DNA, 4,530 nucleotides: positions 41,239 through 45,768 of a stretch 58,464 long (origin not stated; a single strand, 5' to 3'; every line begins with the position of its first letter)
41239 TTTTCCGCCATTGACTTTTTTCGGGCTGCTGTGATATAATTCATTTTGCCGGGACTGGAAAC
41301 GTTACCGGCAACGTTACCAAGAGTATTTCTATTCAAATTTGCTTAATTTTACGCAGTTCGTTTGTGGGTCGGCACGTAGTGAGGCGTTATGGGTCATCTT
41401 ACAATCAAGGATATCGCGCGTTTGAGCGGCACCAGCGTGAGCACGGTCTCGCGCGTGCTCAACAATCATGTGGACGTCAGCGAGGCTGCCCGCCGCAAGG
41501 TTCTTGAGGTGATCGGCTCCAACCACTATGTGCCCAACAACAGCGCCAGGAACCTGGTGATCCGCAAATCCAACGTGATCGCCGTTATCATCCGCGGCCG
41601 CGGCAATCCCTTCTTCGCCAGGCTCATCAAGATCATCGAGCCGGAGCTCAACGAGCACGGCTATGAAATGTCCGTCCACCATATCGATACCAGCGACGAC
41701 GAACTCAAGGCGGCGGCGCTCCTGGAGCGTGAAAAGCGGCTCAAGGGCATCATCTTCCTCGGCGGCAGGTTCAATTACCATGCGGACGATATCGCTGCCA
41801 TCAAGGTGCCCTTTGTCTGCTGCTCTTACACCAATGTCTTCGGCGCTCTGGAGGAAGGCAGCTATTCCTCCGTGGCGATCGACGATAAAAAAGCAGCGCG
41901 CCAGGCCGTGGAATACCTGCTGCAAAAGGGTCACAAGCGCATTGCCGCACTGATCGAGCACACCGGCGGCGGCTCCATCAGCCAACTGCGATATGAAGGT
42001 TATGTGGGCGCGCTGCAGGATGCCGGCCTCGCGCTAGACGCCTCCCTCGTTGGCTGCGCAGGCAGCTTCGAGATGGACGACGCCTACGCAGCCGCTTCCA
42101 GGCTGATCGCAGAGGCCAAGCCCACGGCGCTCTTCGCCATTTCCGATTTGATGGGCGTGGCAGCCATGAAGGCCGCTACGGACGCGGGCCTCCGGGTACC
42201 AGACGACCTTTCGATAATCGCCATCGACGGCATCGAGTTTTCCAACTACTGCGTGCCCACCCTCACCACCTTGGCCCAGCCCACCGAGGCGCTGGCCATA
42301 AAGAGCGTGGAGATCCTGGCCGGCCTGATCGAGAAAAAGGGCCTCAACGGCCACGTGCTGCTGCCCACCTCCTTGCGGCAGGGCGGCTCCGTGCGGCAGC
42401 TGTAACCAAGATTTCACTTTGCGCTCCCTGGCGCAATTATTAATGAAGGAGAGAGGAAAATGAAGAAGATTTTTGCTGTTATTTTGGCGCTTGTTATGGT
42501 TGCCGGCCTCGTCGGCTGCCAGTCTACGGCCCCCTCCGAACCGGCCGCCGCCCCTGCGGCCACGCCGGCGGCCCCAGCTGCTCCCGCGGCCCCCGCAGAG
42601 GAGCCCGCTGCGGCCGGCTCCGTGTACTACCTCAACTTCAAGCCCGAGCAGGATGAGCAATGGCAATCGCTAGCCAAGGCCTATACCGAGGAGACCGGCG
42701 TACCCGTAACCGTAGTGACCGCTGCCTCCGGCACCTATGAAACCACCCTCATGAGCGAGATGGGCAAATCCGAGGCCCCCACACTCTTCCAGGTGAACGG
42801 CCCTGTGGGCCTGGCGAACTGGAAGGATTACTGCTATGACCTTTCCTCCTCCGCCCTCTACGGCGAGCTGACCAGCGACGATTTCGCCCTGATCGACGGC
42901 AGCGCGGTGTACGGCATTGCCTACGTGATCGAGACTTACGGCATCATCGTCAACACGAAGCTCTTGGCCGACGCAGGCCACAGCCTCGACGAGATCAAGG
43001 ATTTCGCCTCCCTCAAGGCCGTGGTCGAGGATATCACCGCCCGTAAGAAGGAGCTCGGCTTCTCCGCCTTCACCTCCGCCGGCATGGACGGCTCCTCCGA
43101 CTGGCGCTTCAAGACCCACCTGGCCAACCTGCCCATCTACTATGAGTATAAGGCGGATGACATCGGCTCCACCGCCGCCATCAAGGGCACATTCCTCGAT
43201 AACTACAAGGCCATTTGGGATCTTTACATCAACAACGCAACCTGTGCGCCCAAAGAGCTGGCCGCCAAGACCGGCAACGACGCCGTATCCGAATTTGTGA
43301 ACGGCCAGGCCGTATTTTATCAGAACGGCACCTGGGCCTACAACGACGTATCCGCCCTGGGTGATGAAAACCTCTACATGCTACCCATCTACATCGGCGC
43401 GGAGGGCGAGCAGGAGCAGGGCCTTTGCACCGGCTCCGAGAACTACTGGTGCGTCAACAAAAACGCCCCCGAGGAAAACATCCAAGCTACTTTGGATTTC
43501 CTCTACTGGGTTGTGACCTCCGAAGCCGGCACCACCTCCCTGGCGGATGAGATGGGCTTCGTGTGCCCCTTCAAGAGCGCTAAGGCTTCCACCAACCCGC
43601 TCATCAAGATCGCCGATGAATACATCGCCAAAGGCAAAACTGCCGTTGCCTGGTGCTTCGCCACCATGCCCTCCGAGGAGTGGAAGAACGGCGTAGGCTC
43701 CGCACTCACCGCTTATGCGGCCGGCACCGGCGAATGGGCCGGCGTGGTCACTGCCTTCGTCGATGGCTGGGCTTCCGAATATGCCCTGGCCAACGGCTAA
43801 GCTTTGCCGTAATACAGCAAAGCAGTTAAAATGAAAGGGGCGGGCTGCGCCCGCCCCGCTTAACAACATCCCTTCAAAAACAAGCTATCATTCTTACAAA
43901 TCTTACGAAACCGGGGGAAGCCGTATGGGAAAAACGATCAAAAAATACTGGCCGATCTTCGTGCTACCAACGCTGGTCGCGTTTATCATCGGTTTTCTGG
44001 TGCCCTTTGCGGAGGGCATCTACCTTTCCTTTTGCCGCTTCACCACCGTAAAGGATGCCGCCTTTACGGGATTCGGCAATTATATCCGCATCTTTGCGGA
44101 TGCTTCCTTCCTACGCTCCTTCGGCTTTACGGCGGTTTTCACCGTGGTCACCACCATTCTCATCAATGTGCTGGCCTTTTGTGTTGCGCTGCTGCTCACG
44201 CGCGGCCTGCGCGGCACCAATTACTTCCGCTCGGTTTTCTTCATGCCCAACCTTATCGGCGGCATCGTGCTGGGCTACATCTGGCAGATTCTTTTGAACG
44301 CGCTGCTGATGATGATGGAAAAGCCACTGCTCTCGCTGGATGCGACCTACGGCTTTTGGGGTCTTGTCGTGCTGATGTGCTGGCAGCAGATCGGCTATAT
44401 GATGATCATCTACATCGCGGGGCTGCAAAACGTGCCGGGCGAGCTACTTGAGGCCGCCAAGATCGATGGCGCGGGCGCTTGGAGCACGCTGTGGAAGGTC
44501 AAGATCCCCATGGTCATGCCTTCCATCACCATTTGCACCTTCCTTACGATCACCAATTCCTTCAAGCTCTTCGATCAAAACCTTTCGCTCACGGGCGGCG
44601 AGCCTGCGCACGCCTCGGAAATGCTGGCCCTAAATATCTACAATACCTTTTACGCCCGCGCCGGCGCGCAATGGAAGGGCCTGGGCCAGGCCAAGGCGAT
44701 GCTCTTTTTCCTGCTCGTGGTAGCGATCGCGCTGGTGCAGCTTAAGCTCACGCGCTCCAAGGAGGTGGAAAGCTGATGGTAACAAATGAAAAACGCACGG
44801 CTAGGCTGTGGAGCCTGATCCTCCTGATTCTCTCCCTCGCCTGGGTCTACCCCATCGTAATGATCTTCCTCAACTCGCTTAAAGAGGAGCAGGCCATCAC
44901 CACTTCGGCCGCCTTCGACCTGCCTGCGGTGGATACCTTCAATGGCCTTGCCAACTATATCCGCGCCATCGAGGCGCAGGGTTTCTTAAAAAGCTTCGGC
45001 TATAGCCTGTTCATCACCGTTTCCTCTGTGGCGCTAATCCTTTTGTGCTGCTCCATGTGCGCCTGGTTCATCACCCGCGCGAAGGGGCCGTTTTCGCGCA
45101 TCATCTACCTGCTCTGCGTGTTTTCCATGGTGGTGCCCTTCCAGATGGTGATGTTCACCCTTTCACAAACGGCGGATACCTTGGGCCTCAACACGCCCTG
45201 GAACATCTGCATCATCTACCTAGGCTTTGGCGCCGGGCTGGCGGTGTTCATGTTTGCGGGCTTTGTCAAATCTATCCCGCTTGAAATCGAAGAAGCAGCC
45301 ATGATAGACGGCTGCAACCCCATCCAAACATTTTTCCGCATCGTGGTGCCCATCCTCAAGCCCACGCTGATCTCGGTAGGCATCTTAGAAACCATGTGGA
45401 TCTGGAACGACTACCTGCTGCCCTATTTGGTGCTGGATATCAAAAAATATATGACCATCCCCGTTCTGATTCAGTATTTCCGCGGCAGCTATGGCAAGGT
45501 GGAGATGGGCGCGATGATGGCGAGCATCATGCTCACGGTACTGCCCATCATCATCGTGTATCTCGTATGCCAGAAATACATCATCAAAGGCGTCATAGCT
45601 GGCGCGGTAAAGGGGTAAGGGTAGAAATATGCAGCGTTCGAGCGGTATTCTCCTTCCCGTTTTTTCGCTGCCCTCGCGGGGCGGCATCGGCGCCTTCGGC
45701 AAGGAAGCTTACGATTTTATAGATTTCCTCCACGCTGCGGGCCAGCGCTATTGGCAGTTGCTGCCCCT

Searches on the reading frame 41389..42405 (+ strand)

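Call 39: search_protein_families(library=pfam, proteins=[window:41389-42405:+], max_evalue=0.01)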
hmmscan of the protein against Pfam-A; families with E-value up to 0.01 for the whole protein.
window:41389-42405:+ (338 aa): 10 families
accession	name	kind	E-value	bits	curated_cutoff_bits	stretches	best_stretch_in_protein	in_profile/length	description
PF13377.12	Peripla_BP_3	-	3.2e-31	109.1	26.5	1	174-335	1-167/167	Periplasmic binding protein-like domain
PF00532.27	Peripla_BP_1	-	1.6e-22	80.8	22.2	1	62-295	2-234/281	Periplasmic binding proteins and sugar binding domain of LacI family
PF00356.27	LacI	-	5.3e-16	58.6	27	1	5-50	1-46/46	Bacterial regulatory proteins, lacI family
PF13407.12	Peripla_BP_4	-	4e-08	33.6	35.1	1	64-316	1-256/258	Periplasmic binding protein domain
PF01381.28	HTH_3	-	0.0013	19.2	23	1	3-32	9-38/55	Helix-turn-helix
PF13542.12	HTH_Tnp_ISL3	-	0.003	17.4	27.4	1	3-28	26-51/51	Helix-turn-helix domain of transposase family ISL3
PF09339.16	HTH_IclR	-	0.0034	17.6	22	0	2-25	17-40/52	IclR helix-turn-helix domain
PF02796.21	HTH_7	-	0.0036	17.8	23.8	1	5-25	23-43/45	Helix-turn-helix domain of resolvase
PF13518.12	HTH_28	-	0.0063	17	25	0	2-24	12-33/52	Helix-turn-helix domain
PF13545.12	HTH_Crp_2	-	0.0085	16.5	27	0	4-25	23-44/70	Crp-like helix-turn-helix domain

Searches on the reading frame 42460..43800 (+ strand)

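Call 39: search_protein_families(library=pfam, proteins=[window:42460-43800:+], max_evalue=0.01)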
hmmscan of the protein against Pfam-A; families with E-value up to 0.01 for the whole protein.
window:42460-43800:+ (446 aa): 2 families
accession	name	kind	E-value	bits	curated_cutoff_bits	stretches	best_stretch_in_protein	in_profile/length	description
PF13416.11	SBP_bac_8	-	9.1e-41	140.9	27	1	71-377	2-268/279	Bacterial extracellular solute-binding protein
PF20363.3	DUF6658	-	0.0079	16.5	27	0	9-69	16-75/178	Family of unknown function (DUF6658)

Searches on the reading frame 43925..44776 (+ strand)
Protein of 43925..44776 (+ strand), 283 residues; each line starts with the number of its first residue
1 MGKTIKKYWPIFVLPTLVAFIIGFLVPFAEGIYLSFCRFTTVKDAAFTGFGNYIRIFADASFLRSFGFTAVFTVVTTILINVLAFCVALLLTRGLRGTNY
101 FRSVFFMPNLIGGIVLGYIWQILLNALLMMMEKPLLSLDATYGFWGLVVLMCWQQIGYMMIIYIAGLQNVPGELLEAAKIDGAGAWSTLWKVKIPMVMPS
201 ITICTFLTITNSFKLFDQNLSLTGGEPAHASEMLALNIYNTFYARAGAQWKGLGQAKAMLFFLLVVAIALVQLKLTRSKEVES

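Call 39: search_protein_families(library=pfam, proteins=[window:43925-44776:+], max_evalue=0.01)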
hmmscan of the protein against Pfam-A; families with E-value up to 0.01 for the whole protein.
window:43925-44776:+ (283 aa): 1 family
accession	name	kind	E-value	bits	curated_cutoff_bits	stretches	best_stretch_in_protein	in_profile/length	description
PF00528.27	BPD_transp_1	-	4.2e-15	56.4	26.4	1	84-271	5-174/184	Binding-protein-dependent transport system inner membrane component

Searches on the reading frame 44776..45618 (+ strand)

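Call 39: search_protein_families(library=pfam, proteins=[window:44776-45618:+], max_evalue=0.01)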
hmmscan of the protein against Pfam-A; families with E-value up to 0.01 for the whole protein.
window:44776-45618:+ (280 aa): 1 family
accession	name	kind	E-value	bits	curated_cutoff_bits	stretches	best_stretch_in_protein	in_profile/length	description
PF00528.27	BPD_transp_1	-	3.3e-19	69.7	26.4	1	95-273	8-182/184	Binding-protein-dependent transport system inner membrane component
